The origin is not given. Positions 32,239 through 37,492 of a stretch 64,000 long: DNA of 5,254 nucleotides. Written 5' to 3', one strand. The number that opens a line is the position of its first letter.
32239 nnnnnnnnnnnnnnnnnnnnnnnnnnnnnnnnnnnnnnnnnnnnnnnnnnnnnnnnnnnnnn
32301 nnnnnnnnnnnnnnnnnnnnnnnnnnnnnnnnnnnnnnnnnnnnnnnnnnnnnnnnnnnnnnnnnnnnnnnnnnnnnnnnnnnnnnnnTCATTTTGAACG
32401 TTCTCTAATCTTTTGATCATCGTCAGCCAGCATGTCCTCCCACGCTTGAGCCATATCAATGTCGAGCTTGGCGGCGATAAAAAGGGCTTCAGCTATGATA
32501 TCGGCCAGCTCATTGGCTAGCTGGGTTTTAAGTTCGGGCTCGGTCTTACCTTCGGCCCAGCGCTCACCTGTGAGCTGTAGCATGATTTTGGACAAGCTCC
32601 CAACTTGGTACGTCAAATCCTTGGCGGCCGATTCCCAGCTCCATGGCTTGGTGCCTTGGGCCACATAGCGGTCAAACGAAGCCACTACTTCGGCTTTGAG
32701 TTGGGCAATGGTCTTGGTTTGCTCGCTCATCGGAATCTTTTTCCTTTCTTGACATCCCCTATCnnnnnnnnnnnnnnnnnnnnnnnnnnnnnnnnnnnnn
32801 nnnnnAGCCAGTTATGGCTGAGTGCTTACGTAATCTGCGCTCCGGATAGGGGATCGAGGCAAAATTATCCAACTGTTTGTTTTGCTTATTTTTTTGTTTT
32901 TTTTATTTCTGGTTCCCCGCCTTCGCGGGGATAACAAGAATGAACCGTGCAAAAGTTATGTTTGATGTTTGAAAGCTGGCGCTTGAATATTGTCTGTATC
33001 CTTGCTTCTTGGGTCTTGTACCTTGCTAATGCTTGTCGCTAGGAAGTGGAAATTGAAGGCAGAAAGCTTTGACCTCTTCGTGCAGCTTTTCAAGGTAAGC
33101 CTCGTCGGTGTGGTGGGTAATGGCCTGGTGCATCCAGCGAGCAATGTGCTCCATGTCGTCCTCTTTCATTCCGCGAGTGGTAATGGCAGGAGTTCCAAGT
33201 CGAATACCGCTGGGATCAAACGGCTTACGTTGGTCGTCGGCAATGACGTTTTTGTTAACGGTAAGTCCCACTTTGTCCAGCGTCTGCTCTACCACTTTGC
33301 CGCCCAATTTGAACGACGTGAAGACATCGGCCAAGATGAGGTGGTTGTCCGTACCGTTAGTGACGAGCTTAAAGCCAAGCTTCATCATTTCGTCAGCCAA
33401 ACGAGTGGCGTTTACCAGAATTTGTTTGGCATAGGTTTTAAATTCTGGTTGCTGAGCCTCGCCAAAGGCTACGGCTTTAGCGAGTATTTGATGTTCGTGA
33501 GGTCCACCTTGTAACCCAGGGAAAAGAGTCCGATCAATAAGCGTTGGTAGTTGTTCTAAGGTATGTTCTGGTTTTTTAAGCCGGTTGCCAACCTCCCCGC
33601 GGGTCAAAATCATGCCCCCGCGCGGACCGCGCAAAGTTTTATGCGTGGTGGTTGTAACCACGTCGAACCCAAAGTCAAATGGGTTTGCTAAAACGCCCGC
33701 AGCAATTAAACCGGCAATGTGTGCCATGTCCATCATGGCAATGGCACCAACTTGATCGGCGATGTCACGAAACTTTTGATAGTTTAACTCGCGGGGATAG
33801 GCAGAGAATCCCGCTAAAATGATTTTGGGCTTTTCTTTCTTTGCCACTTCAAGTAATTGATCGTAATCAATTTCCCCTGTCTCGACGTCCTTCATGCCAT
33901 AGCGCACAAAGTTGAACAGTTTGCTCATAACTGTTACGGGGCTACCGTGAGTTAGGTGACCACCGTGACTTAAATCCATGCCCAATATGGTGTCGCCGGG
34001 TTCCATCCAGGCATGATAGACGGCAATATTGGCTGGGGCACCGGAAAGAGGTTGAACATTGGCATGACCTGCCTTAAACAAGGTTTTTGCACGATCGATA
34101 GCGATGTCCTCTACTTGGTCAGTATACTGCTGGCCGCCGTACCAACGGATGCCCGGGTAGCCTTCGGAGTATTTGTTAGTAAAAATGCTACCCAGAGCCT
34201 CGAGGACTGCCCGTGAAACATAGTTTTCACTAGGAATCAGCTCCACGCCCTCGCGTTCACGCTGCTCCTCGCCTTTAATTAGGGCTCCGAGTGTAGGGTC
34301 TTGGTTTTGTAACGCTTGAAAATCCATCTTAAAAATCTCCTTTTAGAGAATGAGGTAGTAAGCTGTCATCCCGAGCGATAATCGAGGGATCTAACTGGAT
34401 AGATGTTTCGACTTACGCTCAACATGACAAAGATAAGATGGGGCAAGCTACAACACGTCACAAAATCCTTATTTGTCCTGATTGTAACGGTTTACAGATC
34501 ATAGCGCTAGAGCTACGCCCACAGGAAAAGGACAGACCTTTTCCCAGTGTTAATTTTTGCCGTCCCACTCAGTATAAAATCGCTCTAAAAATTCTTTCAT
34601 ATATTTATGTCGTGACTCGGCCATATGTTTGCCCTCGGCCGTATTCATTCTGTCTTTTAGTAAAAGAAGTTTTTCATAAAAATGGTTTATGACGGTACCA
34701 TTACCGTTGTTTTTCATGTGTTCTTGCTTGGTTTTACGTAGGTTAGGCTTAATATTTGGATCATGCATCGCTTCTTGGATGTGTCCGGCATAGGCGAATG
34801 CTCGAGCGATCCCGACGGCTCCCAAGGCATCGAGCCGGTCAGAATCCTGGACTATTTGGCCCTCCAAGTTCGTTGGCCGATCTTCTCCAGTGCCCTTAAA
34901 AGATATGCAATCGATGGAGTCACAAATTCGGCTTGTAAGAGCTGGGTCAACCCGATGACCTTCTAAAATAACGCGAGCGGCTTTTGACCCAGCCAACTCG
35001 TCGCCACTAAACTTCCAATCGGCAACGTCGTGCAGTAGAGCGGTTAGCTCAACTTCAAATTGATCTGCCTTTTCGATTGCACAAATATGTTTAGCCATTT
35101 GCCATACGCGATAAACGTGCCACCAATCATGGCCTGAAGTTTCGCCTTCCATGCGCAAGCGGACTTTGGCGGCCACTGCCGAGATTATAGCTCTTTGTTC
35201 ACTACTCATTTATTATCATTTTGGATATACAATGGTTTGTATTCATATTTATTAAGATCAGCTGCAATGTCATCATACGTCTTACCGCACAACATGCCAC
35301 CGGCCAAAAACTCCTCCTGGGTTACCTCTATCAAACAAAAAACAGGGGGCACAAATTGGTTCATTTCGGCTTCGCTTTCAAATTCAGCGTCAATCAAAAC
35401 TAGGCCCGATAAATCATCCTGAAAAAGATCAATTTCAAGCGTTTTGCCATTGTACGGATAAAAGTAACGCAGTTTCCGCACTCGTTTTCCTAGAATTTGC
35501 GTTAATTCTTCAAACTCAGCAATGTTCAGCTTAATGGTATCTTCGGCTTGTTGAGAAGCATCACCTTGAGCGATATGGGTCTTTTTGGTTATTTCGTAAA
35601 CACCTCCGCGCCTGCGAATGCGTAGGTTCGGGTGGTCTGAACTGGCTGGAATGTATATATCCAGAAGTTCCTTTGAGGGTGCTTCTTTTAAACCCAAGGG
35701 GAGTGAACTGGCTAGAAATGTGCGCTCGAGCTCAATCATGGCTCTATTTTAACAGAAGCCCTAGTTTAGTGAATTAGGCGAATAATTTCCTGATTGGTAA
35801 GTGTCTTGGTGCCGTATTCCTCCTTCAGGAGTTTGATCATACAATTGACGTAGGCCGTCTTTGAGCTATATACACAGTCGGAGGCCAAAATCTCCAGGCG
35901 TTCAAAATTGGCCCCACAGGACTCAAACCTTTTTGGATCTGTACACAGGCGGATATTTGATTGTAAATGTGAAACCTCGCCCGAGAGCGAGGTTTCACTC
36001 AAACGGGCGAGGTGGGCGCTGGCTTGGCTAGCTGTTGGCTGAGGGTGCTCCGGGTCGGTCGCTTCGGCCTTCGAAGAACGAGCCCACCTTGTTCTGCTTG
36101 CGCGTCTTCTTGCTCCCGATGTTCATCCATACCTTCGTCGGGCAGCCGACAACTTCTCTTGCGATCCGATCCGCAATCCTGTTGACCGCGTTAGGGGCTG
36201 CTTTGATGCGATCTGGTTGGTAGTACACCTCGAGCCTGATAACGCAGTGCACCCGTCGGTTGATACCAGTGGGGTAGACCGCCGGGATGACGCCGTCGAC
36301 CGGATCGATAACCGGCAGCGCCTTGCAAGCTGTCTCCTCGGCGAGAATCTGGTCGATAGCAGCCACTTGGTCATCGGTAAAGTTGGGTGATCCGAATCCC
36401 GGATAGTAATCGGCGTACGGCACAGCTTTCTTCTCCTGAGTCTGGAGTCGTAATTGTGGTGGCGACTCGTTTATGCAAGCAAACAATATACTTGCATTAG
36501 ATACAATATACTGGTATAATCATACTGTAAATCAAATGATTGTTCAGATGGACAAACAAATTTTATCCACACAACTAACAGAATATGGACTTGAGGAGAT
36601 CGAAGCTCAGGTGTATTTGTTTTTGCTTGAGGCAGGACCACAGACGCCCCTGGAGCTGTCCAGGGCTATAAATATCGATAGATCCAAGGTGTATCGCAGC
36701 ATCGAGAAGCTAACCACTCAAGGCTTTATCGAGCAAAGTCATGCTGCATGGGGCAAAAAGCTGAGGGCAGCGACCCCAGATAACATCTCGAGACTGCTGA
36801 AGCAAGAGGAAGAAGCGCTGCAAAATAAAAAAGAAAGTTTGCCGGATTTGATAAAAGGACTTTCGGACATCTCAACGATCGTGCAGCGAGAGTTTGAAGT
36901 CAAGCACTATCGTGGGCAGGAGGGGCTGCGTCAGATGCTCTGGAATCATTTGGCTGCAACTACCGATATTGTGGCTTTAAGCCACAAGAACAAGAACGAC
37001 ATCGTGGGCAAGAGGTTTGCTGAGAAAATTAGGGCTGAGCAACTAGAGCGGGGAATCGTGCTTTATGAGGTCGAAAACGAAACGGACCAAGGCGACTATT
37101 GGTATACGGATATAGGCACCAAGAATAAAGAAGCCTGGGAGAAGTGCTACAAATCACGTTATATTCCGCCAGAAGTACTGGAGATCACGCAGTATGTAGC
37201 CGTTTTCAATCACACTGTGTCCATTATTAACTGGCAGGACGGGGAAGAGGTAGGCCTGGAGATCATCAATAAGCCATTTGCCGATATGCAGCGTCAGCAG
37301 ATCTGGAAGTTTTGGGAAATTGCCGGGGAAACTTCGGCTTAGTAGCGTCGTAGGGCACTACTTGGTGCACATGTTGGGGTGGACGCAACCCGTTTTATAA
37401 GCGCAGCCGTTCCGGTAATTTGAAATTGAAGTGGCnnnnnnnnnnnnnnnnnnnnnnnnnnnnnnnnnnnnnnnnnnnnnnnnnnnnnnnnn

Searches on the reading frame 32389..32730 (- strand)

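Call 35: search_protein_families(library=pfam, proteins=[window:32389-32730:-], max_evalue=0.01)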
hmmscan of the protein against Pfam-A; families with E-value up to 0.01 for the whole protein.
window:32389-32730:- (113 aa): 1 family
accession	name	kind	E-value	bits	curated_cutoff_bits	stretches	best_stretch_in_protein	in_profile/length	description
PF02563.21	Poly_export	-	0.0091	16.6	28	0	36-78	26-66/77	Polysaccharide biosynthesis/export protein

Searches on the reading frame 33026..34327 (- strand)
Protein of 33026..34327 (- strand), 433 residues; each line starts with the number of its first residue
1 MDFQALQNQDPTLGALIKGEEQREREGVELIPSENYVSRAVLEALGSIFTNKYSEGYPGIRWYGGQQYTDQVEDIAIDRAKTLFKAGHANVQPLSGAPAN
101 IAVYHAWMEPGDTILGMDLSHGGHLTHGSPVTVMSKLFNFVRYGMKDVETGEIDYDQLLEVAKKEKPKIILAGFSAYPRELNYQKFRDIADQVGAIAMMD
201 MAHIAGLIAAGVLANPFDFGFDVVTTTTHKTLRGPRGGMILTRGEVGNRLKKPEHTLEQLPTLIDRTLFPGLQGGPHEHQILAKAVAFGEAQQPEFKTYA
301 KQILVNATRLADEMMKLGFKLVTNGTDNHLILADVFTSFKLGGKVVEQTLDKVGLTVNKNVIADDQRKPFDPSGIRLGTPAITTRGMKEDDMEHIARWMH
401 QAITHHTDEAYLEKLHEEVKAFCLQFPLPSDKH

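Call 35: search_protein_families(library=pfam, proteins=[window:33026-34327:-], max_evalue=0.01)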
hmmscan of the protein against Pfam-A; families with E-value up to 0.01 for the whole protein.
window:33026-34327:- (433 aa): 2 families
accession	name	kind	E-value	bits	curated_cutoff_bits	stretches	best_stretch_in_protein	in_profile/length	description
PF00464.25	SHMT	-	1.6e-157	524.7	27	1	6-399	1-399/399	Serine hydroxymethyltransferase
PF00155.27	Aminotran_1_2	-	2.9e-07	30.5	19.7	1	86-324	63-300/361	Aminotransferase class I and II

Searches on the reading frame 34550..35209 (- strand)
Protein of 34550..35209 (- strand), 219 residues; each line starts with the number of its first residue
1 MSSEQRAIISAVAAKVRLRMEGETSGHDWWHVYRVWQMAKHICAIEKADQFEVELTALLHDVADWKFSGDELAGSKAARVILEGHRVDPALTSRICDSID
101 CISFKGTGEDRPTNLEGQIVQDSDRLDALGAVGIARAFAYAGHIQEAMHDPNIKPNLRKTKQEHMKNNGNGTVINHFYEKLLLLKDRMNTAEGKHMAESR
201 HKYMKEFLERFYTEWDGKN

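Call 35: search_protein_families(library=pfam, proteins=[window:34550-35209:-], max_evalue=0.01)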
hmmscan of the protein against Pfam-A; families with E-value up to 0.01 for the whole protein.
window:34550-35209:- (219 aa): 1 family
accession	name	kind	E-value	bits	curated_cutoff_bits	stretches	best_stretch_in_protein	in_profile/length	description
PF01966.28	HD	-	1.2e-08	35.6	22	1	31-128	4-115/116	HD domain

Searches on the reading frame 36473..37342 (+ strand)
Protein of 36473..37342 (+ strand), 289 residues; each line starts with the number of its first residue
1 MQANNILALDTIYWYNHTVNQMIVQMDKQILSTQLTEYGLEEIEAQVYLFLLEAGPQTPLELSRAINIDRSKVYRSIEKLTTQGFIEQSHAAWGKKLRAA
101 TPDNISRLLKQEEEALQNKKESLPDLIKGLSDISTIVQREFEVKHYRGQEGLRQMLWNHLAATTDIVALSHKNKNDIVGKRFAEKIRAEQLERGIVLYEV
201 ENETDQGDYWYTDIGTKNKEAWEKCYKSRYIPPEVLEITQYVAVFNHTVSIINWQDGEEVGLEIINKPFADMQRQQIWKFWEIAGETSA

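Call 35: search_protein_families(library=pfam, proteins=[window:36473-37342:+], max_evalue=0.01)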
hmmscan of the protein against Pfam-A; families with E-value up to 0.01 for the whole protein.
window:36473-37342:+ (289 aa): 8 families
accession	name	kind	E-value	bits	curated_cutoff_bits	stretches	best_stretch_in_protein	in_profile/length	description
PF01978.25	TrmB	-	2.3e-15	56.6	25.6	1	35-91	1-57/68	Sugar-specific transcriptional regulator TrmB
PF12840.13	HTH_20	-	4.9e-05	23.7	27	1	47-88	9-50/51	Helix-turn-helix domain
PF13412.12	HTH_24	-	7.2e-05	22.7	21.9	1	44-87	5-48/48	Winged helix-turn-helix DNA-binding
PF09339.16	HTH_IclR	-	0.00048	20.3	22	1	54-88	16-50/52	IclR helix-turn-helix domain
PF01022.26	HTH_5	-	0.0009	19.5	22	1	49-87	8-46/47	Bacterial regulatory protein, arsR family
PF12802.13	MarR_2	-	0.0017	18.9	27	1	39-88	2-52/61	MarR family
PF25213.1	HVO_A0261_N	-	0.0061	16.9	35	0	50-90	18-58/86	HVO_A0261 N-terminal domain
PF01047.28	MarR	-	0.0093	16.3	24.6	0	52-90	13-51/59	MarR family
